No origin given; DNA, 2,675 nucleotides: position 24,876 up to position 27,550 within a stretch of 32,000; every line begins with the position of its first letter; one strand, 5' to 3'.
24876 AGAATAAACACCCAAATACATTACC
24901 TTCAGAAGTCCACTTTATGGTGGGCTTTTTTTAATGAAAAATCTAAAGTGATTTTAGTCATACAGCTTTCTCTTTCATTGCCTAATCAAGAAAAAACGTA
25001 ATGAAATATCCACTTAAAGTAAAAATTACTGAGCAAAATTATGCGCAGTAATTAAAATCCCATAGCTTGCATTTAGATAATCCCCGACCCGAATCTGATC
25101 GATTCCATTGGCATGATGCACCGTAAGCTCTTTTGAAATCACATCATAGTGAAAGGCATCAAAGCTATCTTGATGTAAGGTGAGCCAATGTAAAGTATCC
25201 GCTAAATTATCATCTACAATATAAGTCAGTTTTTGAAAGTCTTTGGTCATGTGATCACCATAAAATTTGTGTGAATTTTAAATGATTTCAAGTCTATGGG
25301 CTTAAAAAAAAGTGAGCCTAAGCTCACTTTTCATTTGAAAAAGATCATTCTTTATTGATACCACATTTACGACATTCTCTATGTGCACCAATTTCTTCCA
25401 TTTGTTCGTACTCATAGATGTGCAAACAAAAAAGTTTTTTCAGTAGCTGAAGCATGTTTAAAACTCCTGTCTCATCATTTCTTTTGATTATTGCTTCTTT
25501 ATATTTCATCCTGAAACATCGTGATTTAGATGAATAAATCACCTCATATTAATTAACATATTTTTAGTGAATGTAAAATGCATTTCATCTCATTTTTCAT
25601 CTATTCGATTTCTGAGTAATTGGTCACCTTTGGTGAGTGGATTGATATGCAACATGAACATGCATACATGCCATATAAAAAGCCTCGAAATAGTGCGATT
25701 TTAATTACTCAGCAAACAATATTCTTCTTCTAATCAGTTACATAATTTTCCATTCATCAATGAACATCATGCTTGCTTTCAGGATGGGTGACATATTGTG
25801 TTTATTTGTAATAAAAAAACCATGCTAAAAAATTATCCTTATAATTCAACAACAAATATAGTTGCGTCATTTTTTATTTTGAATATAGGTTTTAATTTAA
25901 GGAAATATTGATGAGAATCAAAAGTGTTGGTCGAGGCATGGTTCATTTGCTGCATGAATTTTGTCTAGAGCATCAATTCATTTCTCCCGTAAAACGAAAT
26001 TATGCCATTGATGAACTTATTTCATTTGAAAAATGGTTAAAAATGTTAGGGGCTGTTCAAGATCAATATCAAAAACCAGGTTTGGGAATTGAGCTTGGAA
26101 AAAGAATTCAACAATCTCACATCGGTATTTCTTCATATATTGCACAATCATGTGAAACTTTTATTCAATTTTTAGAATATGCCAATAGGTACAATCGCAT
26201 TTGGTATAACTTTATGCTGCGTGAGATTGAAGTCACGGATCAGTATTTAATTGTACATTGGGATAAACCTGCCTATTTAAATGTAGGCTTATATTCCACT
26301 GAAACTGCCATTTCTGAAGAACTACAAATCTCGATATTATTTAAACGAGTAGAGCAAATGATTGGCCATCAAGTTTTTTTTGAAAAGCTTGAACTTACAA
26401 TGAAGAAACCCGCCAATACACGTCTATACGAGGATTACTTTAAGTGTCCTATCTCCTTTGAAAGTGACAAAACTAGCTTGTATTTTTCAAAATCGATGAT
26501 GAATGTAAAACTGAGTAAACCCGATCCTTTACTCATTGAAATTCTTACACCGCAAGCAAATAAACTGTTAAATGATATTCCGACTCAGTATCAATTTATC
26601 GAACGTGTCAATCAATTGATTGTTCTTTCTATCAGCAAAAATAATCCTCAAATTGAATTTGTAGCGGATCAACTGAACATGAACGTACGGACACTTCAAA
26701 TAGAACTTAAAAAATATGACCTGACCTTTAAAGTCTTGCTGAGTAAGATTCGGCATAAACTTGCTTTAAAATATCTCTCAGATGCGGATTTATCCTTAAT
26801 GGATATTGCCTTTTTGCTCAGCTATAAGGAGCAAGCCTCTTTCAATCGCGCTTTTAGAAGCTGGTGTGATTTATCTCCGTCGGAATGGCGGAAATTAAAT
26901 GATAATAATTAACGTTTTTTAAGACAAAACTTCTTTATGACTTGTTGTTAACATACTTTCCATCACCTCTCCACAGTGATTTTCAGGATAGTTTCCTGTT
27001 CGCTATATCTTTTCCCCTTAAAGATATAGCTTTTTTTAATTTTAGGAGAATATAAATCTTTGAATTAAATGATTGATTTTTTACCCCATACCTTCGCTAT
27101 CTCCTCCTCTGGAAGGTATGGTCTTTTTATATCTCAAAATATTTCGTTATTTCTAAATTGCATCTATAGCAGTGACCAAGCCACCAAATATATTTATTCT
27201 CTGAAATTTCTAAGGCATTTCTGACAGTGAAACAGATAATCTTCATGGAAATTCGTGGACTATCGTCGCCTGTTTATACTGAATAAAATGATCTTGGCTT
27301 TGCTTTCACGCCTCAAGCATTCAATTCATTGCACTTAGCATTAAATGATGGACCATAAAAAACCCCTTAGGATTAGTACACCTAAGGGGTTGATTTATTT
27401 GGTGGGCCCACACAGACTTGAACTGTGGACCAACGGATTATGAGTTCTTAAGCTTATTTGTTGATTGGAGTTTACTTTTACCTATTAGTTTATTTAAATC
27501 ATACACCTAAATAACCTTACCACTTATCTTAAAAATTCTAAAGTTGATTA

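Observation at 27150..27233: Decayed CRISPR repeat relics on the far side of the integrase and tRNA fragment, in phase with the array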

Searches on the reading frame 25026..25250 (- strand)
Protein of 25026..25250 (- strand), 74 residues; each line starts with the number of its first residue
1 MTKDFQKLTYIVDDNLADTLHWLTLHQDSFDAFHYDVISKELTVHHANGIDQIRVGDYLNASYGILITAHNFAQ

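Call 51: find_encoding_contigs(protein=window:25026-25250:-, flank=10000, max_places=10)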
Protein window:25026-25250:- (74 aa): no gene with exactly this product is on record in the collection.

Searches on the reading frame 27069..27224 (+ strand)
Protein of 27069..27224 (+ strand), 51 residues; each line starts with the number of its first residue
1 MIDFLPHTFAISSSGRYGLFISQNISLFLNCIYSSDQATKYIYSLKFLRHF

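Call 7: search_protein_families(library=pfam, proteins=[window:27069-27224:+])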
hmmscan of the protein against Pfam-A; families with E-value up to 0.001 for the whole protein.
window:27069-27224:+ (51 aa): 0 families

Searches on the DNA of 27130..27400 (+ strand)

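Call 29: search_dna_similar(query=window:27130-27400:+, collection=plasmids, mode=distant, max_evalue=0.01)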
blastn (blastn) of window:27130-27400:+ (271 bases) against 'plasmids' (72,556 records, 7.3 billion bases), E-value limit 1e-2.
Records with a match: 5; places in all: 5; records where one place covers at least 80% of the query: 0.
Best place of each record, by identity: 90-95% 3; 80-90% 2.
By first word of the organism name: Acinetobacter 5.
By predicted mobility (MOB-suite, as given by PLSDB): mobilizable 5.
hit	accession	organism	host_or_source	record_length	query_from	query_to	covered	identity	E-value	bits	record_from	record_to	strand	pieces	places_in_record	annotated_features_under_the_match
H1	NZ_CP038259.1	Acinetobacter baumannii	Homo sapiens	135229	227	269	16%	90.7%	9e-7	61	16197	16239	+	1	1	none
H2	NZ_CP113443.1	Acinetobacter baumannii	cell culture,Draining-Matting Conveyor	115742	227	269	16%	90.7%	9e-7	61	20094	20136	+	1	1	none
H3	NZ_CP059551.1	Acinetobacter seifertii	Brewery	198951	227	269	16%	90.7%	9e-7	61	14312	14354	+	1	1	none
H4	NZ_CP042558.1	Acinetobacter baumannii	Whole organism,Room 7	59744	228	269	15%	88.1%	1e-4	55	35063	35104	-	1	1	none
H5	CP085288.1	Acinetobacter haemolyticus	single cell,water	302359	228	269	15%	88.1%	1e-4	55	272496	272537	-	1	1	none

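Call 31: get_annotated_region(hit=H1, flank=2500)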
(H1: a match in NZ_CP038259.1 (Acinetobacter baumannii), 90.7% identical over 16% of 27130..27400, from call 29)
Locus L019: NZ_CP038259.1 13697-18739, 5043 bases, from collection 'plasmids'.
description: Acinetobacter baumannii strain 39741 plasmid pEH_gr13, complete sequence
organism: Acinetobacter baumannii (NCBI taxid 470)
taxonomy: Bacteria; Pseudomonadota; Gammaproteobacteria; Moraxellales; Moraxellaceae; Acinetobacter; Acinetobacter baumannii
host: -; source: Homo sapiens; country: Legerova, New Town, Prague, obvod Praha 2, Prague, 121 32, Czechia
typing (MOB-suite, as given by PLSDB): mobilizable; replicon rep_cluster_639; relaxase MOBP,MOBP,MOBP
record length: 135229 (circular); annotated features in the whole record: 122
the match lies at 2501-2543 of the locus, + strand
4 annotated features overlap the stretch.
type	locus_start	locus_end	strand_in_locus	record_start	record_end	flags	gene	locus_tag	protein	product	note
CDS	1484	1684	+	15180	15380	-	-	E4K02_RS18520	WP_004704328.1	hypothetical protein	-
CDS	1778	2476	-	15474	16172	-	-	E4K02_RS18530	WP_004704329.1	hypothetical protein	-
CDS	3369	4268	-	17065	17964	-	-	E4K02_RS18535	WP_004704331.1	ParB/RepB/Spo0J family partition protein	GO:0007059 - chromosome segregation [Evidence IEA]; GO:0000910 - cytokinesis [Evidence IEA]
CDS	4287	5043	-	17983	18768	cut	-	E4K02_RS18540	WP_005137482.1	ParA family protein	-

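Call 75: search_dna_similar(query=window:27176-27208:+, collection=phages, mode=distant, max_evalue=10, max_rows=8)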
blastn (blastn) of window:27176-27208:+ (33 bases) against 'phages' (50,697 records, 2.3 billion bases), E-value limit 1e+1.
Records with a match: 230; places in all: 246; records where one place covers at least 80% of the query: 0.
Best place of each record, by identity: >=99% 1; 95-99% 211; 90-95% 18.
By first word of the organism name: Escherichia 148; Shigella 28; Enterobacteria 18; Tequatrovirus 8; Yersinia 8; Prevotella 6; Salmonella 2; Phage 2; Serratia 2; Citrobacter 2; and 5 more.
By host as written in the record: Escherichia coli 61; - 41; Escherichia coli B 16; Shigella sp. 6; Escherichia coli K-12 6; Escherichia coli MG1655 K-12 6; Escherichia coli str. K-12 substr. MG1655 6; Prevotella sp. 6; and 52 more.
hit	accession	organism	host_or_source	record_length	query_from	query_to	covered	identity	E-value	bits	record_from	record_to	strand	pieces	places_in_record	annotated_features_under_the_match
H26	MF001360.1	Escherichia phage ECO4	Escherichia coli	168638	9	31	70%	91.7%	4e+0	32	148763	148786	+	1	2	ribonucleotide reductase of class Ia (aerobic), beta subunit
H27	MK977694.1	Escherichia phage vB_EcoM-Sa45lw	Escherichia coli ATCC 13706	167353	9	31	70%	91.7%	4e+0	32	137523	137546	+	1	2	ribonucleoside-diphosphate reductase, small subunit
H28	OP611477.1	Escherichia virus CAM-21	Escherichia coli O157:H7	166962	9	31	70%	91.7%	4e+0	32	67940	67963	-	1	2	nrdB: ribonucleotide reductase of class Ia (aerobic), beta subunit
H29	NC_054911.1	Escherichia phage ECO4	Escherichia coli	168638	9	31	70%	91.7%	4e+0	32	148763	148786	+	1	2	ribonucleotide reductase class Ia beta subunit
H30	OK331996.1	Escherichia phage vB_EcoM-G157lw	Escherichia coli ATCC 43888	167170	9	31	70%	91.7%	4e+0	32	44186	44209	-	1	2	hypothetical protein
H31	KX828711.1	Shigella phage SH7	Shigella sp.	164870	9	31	70%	91.7%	4e+0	32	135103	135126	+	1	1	ribonucleotide reductase subunit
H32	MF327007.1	Shigella phage Sf21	Shigella flexneri; Shigella sonnei; ...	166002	9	31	70%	91.7%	4e+0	32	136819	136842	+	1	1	ribonucleoside-diphosphate reductase, small subunit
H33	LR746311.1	Shigella phage vB_SsoM_113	-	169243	9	31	70%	91.7%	4e+0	32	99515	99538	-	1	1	nrdB: ribonucleotide reductase B subunit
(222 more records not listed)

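Call 76: search_dna_similar(query=window:27176-27208:+, collection=plasmids, mode=distant, max_evalue=10, max_rows=8)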
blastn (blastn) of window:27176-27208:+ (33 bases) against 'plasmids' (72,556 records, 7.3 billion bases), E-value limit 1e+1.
Records with a match: 17; places in all: 17; records where one place covers at least 80% of the query: 5.
Best place of each record, by identity: >=99% 3; 95-99% 5; 90-95% 7; 80-90% 2.
By first word of the organism name: Vibrio 3; Staphylococcus 3; Cronobacter 3; Cetobacterium 2; Providencia 2; Parabacteroides 2; Campylobacter 1; Niallia 1.
By predicted mobility (MOB-suite, as given by PLSDB): non-mobilizable 15; mobilizable 2.
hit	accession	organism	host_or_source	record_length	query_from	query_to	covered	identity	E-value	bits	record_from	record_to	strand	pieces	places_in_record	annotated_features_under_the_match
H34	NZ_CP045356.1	Vibrio sp. THAF64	pure culture,Surface of a sandy ...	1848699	3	33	94%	90.3%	7e-2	40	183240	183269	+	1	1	none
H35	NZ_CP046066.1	Vibrio sp. THAF191d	pure culture,Surface of a polyethylene ...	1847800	3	33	94%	90.3%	7e-2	40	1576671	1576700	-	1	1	none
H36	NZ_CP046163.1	Vibrio sp. THAF191c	pure culture,Surface of a polyethylene ...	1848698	3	33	94%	90.3%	7e-2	40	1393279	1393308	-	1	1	none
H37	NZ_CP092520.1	Cetobacterium somerae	Danio rerio,tissue sample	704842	2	33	97%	87.5%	3e-1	37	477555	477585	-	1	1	malQ: 4-alpha-glucanotransferase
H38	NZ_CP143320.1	Cetobacterium somerae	intestine of Yellow Catfish,pure culture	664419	2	33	97%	87.5%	3e-1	37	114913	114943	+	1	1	malQ: 4-alpha-glucanotransferase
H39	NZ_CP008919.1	Providencia stuartii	-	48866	12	33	67%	95.5%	9e-1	37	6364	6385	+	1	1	none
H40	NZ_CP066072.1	Providencia stuartii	-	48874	12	33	67%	95.5%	9e-1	37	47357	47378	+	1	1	none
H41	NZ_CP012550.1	Campylobacter sp. RM16187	dog,cell culture,oral swab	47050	5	27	70%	91.3%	3e+0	34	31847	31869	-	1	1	hypothetical protein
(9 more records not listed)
